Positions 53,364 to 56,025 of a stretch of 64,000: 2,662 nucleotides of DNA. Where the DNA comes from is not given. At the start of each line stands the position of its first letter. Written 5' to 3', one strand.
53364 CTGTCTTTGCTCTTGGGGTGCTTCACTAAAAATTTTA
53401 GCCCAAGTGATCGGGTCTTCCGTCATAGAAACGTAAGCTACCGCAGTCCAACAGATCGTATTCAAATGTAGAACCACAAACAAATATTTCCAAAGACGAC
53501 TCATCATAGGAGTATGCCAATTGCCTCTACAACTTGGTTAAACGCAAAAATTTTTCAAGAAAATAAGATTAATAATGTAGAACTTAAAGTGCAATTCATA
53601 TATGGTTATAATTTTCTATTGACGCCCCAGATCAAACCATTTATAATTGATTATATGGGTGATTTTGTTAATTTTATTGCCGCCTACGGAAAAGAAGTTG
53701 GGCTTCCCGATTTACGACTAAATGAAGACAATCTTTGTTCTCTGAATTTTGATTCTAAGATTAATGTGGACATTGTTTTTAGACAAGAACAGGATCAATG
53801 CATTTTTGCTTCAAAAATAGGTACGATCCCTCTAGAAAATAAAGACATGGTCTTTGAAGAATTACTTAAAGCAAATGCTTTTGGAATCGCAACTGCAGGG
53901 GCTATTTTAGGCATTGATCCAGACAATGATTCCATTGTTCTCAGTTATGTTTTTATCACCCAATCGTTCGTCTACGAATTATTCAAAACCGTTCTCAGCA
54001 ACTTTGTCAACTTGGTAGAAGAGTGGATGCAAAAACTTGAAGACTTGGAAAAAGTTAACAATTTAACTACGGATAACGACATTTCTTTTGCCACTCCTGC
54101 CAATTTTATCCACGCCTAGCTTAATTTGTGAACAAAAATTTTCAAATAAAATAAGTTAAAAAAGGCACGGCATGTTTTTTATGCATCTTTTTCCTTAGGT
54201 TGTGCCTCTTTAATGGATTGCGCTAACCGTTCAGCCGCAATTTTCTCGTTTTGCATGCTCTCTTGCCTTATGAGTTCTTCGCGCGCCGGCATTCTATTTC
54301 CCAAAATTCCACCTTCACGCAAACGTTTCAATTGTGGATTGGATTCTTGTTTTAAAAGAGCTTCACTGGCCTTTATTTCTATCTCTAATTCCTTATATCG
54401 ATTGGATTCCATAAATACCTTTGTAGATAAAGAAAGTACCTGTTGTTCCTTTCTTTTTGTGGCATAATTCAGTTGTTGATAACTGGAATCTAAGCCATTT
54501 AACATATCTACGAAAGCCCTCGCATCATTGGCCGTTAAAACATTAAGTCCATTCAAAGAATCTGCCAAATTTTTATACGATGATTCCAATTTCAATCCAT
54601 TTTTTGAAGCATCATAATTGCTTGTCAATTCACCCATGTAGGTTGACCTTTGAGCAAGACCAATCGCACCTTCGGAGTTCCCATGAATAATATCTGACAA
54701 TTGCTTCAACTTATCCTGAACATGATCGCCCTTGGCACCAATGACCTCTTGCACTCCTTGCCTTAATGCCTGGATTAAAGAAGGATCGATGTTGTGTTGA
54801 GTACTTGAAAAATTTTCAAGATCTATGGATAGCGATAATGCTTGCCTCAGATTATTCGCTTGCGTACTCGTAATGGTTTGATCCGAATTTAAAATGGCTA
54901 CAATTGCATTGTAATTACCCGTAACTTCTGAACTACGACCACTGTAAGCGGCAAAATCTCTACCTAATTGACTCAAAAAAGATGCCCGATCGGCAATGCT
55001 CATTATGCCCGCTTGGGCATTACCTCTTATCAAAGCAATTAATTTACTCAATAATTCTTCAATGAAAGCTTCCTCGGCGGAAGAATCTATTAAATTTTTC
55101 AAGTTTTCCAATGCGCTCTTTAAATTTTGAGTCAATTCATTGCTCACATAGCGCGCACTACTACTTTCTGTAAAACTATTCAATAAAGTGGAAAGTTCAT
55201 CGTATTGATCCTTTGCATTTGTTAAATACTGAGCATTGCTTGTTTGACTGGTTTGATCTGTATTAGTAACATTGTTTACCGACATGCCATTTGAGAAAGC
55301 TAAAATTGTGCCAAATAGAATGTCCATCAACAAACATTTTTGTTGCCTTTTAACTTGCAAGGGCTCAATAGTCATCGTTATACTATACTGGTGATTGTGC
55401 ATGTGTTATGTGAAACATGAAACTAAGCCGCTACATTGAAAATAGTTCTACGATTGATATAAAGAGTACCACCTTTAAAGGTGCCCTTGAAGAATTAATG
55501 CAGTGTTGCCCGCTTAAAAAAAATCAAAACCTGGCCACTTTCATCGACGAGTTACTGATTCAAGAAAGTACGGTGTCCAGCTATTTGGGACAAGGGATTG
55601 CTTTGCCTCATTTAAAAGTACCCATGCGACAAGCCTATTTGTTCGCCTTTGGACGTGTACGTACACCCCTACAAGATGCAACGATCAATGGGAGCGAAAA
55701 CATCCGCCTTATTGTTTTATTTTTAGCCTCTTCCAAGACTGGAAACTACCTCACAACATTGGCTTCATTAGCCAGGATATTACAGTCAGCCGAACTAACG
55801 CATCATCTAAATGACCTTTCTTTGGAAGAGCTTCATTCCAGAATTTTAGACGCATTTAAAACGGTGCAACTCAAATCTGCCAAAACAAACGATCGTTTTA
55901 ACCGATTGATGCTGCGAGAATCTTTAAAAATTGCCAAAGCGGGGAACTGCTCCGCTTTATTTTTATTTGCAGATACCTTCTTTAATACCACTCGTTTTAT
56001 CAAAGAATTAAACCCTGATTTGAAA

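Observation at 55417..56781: Three-domain diadenylate cyclase: EIIA(Ntr)-like + pyruvate-kinase-C-like + DAC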

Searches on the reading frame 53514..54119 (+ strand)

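Call 24: search_protein_families(library=pfam, proteins=[window:53514-54119:+], max_evalue=0.01)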
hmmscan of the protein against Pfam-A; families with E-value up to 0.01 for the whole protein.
window:53514-54119:+ (201 aa): 1 family
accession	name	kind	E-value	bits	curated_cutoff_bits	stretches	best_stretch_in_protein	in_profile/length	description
PF05932.18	CesT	-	5.1e-20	72.2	22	1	54-172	2-119/119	Tir chaperone protein (CesT) family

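Call 52: search_protein_families(library=ncbifam, proteins=[window:53514-54119:+], max_evalue=0.01)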
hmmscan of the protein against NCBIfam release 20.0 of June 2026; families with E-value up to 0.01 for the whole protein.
window:53514-54119:+ (201 aa): 1 family
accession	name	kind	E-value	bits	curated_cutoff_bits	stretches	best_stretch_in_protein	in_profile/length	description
NF011857.0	PRK15329.1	equivalog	3.9e-07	29.9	99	1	53-182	6-132/138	chaperone SicP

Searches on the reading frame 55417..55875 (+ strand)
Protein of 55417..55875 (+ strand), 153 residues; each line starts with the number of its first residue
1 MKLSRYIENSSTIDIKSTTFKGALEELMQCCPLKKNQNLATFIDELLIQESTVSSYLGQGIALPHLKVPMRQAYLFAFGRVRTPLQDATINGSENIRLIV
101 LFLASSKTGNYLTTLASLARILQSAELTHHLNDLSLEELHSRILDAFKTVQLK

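Call 50: search_solved_structures(query=window:55417-55875:+, max_evalue=0.01, show_alignments=5)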
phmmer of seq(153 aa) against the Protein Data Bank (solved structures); distinct sequences matched with E-value up to 0.01: 4.
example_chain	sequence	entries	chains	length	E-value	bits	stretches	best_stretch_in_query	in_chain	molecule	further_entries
4gqx_A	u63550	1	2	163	4.6e-07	33.2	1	12-141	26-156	PTS IIA-like nitrogen-regulatory protein PtsN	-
3urr_A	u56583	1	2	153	1.2e-06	31.9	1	34-141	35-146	PTS IIA-like nitrogen-regulatory protein PtsN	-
2a0j_A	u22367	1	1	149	4.4e-05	26.8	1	34-135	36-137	PTS system, nitrogen regulatory IIA protein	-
1a6j_A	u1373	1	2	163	0.00018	24.8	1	21-146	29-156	NITROGEN REGULATORY IIA PROTEIN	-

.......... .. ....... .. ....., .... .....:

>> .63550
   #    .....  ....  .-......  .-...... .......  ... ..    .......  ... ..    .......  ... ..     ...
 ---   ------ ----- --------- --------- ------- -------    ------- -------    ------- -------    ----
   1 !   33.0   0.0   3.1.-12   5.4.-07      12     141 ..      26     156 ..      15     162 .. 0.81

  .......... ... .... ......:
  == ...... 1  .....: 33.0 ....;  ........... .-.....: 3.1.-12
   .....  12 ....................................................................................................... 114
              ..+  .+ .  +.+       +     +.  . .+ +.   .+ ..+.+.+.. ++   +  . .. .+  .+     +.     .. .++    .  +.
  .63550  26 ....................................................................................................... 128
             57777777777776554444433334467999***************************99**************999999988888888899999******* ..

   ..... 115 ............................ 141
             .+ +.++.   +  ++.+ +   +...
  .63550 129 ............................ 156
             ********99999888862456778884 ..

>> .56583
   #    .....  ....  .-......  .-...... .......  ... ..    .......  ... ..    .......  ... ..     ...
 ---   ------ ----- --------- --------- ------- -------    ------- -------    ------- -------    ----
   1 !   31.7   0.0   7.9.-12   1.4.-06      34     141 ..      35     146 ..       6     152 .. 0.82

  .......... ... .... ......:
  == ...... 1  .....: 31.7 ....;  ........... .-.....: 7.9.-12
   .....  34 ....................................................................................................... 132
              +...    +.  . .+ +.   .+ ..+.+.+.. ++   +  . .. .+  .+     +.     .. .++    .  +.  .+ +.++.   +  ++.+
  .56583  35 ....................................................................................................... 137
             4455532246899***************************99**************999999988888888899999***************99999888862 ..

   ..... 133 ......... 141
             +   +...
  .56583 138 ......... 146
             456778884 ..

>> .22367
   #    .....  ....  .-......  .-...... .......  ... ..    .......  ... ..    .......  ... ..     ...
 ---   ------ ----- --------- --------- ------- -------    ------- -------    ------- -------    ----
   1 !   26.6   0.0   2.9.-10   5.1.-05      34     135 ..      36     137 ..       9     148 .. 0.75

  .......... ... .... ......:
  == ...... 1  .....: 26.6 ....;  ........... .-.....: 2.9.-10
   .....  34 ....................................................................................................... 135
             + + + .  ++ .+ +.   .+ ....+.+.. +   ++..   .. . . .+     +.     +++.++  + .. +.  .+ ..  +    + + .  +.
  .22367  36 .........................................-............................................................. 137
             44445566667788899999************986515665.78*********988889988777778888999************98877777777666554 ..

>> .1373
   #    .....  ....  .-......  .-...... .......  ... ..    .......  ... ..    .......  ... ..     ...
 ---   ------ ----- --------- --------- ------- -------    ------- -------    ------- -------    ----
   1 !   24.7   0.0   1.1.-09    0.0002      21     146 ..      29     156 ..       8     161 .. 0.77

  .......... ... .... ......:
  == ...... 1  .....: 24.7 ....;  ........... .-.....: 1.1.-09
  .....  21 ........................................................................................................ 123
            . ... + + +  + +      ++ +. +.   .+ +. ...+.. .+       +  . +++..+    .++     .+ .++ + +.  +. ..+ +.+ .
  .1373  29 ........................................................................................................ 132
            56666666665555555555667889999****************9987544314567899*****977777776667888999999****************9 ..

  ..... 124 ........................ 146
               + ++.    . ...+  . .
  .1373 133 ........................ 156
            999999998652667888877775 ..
